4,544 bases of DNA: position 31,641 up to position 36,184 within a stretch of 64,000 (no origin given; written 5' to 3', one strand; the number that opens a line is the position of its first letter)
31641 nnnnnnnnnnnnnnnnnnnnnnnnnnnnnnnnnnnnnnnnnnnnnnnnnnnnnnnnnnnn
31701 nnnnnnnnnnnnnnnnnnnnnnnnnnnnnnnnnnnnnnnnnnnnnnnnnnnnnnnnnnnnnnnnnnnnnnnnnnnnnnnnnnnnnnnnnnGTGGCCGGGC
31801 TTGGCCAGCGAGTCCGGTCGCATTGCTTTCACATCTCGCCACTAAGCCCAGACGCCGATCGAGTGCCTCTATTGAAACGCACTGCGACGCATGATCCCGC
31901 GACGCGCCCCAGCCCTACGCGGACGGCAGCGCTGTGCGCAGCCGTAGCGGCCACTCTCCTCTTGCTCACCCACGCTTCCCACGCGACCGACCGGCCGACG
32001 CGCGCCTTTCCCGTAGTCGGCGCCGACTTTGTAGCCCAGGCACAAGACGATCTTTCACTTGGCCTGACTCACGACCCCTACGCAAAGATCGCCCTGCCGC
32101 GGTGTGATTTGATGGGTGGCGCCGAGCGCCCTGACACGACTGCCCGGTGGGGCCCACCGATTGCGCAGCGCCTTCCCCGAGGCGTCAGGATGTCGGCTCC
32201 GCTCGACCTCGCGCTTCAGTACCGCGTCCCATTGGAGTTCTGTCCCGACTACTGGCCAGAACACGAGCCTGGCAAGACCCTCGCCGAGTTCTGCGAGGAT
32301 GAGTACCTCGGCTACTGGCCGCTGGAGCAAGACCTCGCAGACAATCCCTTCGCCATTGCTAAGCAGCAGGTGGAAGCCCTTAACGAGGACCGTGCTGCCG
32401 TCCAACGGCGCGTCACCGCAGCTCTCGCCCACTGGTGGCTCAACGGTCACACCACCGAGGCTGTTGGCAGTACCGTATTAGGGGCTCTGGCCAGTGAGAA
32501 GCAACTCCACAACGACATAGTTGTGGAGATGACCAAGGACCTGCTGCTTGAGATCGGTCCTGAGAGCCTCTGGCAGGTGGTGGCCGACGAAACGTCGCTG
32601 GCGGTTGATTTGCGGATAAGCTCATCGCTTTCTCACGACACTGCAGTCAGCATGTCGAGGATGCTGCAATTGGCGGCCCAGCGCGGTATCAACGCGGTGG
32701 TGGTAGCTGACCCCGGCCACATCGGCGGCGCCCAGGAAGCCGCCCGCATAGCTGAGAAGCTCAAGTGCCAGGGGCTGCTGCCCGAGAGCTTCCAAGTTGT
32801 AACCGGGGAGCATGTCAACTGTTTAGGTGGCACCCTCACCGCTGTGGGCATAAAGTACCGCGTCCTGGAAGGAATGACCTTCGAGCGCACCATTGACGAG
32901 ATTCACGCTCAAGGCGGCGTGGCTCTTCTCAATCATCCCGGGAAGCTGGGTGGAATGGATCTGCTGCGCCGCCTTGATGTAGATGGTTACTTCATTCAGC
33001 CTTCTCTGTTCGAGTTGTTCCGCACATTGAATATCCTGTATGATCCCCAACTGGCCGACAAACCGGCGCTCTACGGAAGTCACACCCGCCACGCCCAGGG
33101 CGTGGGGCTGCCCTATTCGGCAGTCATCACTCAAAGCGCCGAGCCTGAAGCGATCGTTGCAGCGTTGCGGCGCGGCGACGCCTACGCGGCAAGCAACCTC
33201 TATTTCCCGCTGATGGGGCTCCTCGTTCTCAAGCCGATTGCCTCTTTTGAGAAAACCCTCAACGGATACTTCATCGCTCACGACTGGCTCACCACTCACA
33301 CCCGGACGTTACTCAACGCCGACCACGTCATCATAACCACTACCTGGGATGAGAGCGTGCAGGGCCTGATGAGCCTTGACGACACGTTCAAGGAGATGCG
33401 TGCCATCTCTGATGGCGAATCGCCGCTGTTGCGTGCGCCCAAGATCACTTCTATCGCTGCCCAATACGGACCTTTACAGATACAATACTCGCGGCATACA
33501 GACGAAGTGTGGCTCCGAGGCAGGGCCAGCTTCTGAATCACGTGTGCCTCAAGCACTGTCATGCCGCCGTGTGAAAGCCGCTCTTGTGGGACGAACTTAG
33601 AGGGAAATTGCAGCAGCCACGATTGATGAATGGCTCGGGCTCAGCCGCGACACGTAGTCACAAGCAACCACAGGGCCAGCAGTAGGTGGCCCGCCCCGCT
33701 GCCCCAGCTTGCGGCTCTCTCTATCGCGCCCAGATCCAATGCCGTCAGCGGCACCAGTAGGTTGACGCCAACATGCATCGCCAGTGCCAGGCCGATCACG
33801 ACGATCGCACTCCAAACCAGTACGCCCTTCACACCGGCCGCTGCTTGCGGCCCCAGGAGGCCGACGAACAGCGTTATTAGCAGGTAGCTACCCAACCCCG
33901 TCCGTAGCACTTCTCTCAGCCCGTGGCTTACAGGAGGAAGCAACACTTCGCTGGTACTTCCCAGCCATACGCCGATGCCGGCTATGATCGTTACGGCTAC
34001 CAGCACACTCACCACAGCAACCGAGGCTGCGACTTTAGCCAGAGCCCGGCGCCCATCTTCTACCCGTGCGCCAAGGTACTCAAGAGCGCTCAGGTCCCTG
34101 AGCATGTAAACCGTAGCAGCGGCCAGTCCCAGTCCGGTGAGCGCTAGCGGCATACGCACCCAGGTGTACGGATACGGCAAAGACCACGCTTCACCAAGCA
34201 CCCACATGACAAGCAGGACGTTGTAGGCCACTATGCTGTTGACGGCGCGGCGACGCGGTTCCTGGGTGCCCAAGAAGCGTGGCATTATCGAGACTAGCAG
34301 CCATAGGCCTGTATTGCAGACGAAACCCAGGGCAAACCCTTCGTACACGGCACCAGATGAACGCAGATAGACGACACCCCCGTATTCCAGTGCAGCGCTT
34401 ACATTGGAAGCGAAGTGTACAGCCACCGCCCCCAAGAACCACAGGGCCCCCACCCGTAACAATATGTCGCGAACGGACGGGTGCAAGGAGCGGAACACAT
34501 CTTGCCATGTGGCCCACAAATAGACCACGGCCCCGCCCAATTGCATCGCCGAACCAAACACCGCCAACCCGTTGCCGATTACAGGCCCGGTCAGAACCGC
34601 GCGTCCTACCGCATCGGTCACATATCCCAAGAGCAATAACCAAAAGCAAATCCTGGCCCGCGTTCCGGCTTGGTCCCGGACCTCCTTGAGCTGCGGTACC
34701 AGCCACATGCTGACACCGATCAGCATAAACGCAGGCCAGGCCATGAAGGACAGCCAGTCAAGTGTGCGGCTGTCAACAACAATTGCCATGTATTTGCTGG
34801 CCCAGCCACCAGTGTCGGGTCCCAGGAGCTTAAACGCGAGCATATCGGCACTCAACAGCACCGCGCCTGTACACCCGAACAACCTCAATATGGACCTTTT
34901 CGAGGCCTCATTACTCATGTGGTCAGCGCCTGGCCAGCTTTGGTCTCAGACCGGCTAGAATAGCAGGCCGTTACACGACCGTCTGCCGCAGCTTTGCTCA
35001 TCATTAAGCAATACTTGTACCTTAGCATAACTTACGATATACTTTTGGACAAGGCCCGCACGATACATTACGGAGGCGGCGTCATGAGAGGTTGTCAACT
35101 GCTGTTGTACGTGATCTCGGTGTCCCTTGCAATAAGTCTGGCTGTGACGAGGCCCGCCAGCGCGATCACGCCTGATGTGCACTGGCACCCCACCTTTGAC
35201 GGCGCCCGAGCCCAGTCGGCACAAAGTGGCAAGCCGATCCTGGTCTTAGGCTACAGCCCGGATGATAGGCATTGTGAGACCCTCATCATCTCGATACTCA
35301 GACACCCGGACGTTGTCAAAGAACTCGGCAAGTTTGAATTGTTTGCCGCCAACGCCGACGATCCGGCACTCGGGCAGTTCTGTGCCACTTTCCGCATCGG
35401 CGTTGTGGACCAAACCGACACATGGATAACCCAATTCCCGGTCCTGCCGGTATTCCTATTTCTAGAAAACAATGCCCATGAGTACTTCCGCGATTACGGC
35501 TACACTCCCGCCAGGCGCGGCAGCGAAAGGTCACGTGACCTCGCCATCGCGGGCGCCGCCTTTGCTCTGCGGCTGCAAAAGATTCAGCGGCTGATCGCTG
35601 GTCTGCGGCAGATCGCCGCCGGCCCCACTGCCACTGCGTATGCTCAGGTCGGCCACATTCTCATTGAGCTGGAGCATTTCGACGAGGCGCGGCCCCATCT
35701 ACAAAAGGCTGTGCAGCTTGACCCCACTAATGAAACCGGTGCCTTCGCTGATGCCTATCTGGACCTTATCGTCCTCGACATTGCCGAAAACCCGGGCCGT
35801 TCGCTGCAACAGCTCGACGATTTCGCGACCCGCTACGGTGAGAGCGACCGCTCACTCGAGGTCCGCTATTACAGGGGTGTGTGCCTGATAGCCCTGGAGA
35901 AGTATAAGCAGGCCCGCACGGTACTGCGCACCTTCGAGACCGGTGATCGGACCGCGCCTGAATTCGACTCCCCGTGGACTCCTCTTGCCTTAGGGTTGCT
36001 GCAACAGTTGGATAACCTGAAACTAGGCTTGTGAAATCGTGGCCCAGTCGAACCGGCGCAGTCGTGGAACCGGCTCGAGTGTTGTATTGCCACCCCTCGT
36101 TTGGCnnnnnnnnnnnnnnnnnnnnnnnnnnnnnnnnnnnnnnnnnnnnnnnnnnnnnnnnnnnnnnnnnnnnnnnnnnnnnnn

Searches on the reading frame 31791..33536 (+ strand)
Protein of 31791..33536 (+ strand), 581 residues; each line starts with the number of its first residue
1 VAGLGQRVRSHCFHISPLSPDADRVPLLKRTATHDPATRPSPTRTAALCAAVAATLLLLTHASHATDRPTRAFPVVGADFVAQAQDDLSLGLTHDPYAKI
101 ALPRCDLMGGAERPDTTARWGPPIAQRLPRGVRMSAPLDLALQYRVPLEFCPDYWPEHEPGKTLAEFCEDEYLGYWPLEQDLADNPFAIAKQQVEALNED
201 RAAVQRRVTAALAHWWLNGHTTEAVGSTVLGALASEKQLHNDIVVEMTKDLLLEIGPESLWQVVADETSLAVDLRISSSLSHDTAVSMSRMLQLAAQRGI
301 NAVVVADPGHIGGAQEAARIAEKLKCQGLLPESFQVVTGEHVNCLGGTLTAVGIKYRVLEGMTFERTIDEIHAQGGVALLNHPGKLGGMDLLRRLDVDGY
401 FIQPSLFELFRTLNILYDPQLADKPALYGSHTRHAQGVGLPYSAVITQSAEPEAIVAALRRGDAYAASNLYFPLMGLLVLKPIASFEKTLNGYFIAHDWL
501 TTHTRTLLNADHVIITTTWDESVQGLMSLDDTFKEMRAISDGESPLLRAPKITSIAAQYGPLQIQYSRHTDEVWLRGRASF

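Call 3: search_protein_families(library=pfam, proteins=[window:31791-33536:+], max_evalue=0.01)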
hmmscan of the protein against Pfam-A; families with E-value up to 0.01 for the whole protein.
window:31791-33536:+ (581 aa): 0 families

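Call 4: search_protein_families(library=ncbifam, proteins=[window:31791-33536:+], max_evalue=0.01)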
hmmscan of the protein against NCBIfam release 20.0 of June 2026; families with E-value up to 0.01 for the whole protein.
window:31791-33536:+ (581 aa): 2 families
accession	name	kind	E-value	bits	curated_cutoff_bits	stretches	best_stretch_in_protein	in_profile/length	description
NF038032.1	CehA_McbA_metalo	domain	1.9e-07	30.8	80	1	283-387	15-120/315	CehA/McbA family metallohydrolase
NF041577.1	nside_bi_sphtase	equivalog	0.0028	16.9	400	0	271-325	3-56/276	3',5'-nucleoside bisphosphate phosphatase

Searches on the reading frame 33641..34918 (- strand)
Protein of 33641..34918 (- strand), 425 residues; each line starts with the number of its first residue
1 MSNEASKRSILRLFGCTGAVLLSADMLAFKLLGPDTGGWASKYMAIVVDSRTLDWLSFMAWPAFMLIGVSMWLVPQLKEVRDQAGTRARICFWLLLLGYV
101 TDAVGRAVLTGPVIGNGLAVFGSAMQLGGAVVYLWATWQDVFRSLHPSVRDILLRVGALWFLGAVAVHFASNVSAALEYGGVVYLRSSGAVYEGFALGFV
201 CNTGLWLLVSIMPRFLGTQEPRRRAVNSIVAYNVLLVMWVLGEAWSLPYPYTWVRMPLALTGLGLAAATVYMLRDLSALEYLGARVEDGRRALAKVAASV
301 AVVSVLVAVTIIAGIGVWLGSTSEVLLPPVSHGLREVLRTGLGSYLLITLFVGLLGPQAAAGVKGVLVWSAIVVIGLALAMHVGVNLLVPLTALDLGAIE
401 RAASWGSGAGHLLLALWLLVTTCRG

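Call 3: search_protein_families(library=pfam, proteins=[window:33641-34918:-], max_evalue=0.01)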
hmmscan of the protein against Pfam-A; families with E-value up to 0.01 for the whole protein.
window:33641-34918:- (425 aa): 0 families

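Call 4: search_protein_families(library=ncbifam, proteins=[window:33641-34918:-], max_evalue=0.01)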
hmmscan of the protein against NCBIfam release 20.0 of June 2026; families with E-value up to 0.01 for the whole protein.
window:33641-34918:- (425 aa): 1 family
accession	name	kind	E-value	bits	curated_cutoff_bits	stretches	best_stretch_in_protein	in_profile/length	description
NF006088.0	PRK08238.1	equivalog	0.0023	16.6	351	1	244-319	217-292/482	UbiA family prenyltransferase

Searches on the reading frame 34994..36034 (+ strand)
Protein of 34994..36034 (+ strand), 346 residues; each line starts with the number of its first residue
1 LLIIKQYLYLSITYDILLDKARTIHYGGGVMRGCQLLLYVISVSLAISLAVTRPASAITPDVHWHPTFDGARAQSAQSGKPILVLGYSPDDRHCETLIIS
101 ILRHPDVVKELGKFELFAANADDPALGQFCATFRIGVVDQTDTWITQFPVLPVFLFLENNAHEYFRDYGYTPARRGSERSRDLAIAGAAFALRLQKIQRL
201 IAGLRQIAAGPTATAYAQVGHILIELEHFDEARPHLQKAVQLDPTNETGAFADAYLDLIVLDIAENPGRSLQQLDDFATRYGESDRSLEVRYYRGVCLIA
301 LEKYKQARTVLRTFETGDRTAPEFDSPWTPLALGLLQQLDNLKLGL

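Call 3: search_protein_families(library=pfam, proteins=[window:34994-36034:+], max_evalue=0.01)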
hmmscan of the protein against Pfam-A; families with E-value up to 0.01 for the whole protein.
window:34994-36034:+ (346 aa): 12 families
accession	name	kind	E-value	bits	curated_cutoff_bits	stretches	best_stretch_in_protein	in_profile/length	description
PF07719.23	TPR_2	-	6.4e-10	38.8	27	1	213-246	1-34/34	Tetratricopeptide repeat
PF00515.34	TPR_1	-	1.8e-08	34.3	27.8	1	213-246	1-34/34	Tetratricopeptide repeat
PF13181.12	TPR_8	-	3.5e-07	30.3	25.7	1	213-246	1-34/34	Tetratricopeptide repeat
PF12895.13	ANAPC3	-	5.1e-06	27.1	27.2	1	280-312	48-80/82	Anaphase-promoting complex, cyclosome, subunit 3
PF14559.12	TPR_19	-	1e-05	26.2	25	0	223-264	1-37/68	Tetratricopeptide repeat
PF13428.12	TPR_14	-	2.4e-05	25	23.5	0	215-251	3-39/44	Tetratricopeptide repeat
PF13424.12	TPR_12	-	0.00022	21.8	30.1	0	212-242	44-74/77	Tetratricopeptide repeat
PF17874.7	TPR_MalT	-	0.00034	20.5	45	1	206-318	115-232/336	MalT-like TPR region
PF13414.12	TPR_11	-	0.00084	19.4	26.8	1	220-247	1-28/42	TPR repeat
PF13899.12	Thioredoxin_7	-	0.001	19.6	27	1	64-123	2-62/83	Thioredoxin-like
PF13432.12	TPR_16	-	0.0021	18.9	32.7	0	265-313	11-56/65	Tetratricopeptide repeat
PF13374.12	TPR_10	-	0.0075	16.7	27.5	0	212-241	1-30/42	Tetratricopeptide repeat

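Call 4: search_protein_families(library=ncbifam, proteins=[window:34994-36034:+], max_evalue=0.01)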
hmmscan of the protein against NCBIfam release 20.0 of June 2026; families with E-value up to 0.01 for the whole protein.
window:34994-36034:+ (346 aa): 3 families
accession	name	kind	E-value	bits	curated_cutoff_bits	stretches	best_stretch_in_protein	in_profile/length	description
NF040959.1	MamA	equivalog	0.00091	18.7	200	0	213-248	105-140/204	magnetosome protein MamA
TIGR02917.1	PEP_TPR_lipo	equivalog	0.0088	13.9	312.2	0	215-315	229-322/899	XrtA/PEP-CTERM system TPR-repeat protein PrsT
TIGR02795.1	tol_pal_ybgF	equivalog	0.0096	16.5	90.1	0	271-320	22-71/119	tol-pal system protein YbgF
